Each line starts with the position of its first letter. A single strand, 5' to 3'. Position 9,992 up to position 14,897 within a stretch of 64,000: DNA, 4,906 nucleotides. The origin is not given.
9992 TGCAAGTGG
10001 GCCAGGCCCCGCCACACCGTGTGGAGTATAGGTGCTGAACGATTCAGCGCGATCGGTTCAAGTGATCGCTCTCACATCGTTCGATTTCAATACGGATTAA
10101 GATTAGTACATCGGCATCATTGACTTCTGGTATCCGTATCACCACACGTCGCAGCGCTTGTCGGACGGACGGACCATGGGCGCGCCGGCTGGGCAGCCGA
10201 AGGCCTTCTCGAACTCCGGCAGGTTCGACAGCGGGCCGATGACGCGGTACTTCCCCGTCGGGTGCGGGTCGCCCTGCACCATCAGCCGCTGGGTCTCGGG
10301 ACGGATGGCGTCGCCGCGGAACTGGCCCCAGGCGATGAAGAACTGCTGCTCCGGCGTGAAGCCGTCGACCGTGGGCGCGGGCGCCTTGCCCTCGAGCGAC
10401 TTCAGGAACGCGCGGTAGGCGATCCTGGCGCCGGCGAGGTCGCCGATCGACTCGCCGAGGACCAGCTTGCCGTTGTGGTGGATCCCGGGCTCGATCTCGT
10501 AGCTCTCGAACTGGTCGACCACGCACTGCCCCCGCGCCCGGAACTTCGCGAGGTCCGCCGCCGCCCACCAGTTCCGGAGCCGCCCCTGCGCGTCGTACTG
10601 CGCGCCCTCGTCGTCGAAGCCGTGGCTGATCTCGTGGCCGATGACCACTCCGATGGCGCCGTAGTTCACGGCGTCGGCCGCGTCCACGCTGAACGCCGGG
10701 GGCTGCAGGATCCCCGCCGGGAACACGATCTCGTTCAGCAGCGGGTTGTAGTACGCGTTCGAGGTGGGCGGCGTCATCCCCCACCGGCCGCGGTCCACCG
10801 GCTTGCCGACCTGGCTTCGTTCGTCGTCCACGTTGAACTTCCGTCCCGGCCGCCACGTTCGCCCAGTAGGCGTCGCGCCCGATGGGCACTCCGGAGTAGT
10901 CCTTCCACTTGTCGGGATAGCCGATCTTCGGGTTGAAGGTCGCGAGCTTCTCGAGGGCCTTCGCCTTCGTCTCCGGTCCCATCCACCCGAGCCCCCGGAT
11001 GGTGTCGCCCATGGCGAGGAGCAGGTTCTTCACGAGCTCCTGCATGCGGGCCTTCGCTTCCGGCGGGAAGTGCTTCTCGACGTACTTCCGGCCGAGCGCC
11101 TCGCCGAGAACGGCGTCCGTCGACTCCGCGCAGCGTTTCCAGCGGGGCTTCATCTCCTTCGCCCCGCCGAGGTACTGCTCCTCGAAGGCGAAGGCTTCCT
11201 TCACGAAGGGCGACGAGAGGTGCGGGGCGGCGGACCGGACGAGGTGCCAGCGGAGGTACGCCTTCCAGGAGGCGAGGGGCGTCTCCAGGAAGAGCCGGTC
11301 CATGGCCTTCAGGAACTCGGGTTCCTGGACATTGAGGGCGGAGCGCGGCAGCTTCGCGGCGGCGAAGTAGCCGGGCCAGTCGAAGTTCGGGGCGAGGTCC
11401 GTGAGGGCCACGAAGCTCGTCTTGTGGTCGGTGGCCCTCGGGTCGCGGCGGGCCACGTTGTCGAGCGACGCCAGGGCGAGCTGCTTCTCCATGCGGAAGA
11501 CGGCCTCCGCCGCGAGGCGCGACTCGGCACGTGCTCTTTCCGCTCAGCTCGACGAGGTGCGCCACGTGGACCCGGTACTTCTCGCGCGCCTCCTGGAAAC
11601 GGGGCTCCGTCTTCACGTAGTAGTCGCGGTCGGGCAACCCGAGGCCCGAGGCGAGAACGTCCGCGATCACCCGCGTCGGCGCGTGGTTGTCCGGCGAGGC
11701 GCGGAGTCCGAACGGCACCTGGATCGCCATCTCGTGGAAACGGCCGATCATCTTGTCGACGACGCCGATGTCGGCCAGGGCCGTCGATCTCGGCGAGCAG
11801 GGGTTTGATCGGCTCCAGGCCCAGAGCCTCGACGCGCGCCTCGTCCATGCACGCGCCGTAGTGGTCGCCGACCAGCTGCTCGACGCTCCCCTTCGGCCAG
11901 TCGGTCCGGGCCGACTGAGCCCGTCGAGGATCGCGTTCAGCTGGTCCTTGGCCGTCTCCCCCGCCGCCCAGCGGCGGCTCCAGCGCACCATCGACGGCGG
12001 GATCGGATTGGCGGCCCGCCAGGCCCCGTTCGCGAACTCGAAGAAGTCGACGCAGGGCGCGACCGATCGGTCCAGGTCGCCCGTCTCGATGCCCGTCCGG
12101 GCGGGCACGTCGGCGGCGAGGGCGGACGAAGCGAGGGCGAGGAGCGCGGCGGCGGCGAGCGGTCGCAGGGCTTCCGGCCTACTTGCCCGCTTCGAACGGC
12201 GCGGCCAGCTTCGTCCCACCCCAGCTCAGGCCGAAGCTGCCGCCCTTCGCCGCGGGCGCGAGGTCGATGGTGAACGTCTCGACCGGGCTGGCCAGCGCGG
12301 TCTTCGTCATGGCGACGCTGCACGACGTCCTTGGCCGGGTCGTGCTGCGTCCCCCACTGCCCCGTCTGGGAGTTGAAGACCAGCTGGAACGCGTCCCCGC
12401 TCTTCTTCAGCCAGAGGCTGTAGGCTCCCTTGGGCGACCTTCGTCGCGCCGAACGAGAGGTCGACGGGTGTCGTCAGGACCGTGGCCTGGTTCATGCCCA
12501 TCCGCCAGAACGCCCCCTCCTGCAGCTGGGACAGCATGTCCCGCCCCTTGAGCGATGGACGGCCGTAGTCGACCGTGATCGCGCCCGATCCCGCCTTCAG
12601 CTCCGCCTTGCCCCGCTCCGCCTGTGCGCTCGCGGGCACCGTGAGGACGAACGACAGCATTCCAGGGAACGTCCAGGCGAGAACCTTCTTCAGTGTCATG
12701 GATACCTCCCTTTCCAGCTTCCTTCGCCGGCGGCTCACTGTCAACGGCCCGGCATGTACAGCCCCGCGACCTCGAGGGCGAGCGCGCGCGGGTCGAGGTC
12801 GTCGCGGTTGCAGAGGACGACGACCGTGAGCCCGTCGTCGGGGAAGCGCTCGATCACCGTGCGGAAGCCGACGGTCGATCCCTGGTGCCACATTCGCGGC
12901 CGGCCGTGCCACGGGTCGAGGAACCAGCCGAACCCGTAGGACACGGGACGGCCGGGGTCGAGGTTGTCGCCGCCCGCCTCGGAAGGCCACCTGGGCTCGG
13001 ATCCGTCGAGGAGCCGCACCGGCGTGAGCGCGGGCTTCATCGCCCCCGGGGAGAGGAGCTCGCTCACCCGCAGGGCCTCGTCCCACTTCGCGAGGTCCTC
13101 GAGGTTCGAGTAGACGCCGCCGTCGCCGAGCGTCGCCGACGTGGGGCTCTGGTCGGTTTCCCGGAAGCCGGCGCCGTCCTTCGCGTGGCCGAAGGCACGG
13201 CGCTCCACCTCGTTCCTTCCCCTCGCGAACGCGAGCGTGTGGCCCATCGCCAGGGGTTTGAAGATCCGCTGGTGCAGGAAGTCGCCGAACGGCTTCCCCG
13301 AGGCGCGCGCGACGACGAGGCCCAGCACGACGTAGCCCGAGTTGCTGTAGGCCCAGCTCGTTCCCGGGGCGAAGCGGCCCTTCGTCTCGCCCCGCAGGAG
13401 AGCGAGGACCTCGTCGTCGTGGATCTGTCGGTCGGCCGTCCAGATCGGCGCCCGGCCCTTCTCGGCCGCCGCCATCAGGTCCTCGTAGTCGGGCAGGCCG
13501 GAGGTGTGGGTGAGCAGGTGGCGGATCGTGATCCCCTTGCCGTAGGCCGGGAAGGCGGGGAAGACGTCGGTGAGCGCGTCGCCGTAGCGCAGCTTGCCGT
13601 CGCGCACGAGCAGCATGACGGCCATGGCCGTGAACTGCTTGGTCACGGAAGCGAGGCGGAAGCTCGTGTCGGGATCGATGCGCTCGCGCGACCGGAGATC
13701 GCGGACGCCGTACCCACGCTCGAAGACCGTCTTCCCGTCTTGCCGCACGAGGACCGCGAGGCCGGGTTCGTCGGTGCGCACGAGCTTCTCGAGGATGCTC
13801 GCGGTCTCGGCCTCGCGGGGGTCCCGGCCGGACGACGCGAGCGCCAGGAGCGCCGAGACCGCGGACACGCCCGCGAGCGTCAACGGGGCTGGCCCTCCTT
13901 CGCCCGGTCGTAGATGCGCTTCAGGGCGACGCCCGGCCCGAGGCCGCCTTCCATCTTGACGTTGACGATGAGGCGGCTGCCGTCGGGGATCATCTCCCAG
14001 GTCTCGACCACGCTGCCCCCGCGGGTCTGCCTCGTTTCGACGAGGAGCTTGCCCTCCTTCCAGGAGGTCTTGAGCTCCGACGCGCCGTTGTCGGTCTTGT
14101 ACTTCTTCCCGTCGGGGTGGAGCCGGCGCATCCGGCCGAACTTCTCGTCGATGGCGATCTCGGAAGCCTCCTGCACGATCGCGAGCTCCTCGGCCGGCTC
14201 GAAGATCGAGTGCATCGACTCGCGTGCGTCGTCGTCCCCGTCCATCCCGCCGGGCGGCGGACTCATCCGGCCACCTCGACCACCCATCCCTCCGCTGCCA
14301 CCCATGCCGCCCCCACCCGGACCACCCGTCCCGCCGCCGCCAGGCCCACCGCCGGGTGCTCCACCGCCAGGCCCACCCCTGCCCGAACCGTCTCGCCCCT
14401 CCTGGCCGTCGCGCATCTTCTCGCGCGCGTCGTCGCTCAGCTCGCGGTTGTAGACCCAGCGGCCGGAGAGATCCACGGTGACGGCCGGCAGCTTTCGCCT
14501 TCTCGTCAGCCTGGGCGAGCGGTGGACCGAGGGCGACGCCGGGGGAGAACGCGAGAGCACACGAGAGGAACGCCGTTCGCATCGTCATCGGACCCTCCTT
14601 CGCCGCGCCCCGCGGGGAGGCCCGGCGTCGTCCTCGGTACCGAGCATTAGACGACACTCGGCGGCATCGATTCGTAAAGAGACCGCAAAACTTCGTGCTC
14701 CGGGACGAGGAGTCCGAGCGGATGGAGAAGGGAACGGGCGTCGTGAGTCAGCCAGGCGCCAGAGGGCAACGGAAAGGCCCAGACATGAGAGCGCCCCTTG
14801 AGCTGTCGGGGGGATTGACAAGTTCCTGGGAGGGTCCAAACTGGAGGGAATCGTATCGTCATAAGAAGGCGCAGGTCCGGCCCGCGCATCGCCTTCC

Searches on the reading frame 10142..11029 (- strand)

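Call 73: search_protein_families(library=pfam, proteins=[window:10142-11029:-], max_evalue=0.0001)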
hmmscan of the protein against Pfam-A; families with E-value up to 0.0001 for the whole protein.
window:10142-11029:- (296 aa): 1 family
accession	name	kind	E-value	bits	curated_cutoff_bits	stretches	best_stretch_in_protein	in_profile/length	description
PF01431.27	Peptidase_M13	-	1.4e-65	221.2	24.5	1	91-293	1-205/205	Peptidase family M13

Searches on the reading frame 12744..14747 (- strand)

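Call 57: search_protein_families(library=pfam, proteins=[window:12744-14747:-], max_evalue=0.0001)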
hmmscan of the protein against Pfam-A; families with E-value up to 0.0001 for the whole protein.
window:12744-14747:- (668 aa): 1 family
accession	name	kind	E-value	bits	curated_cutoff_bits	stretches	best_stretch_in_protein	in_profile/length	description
PF00144.29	Beta-lactamase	-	5.8e-73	246.4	27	1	323-654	9-316/329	Beta-lactamase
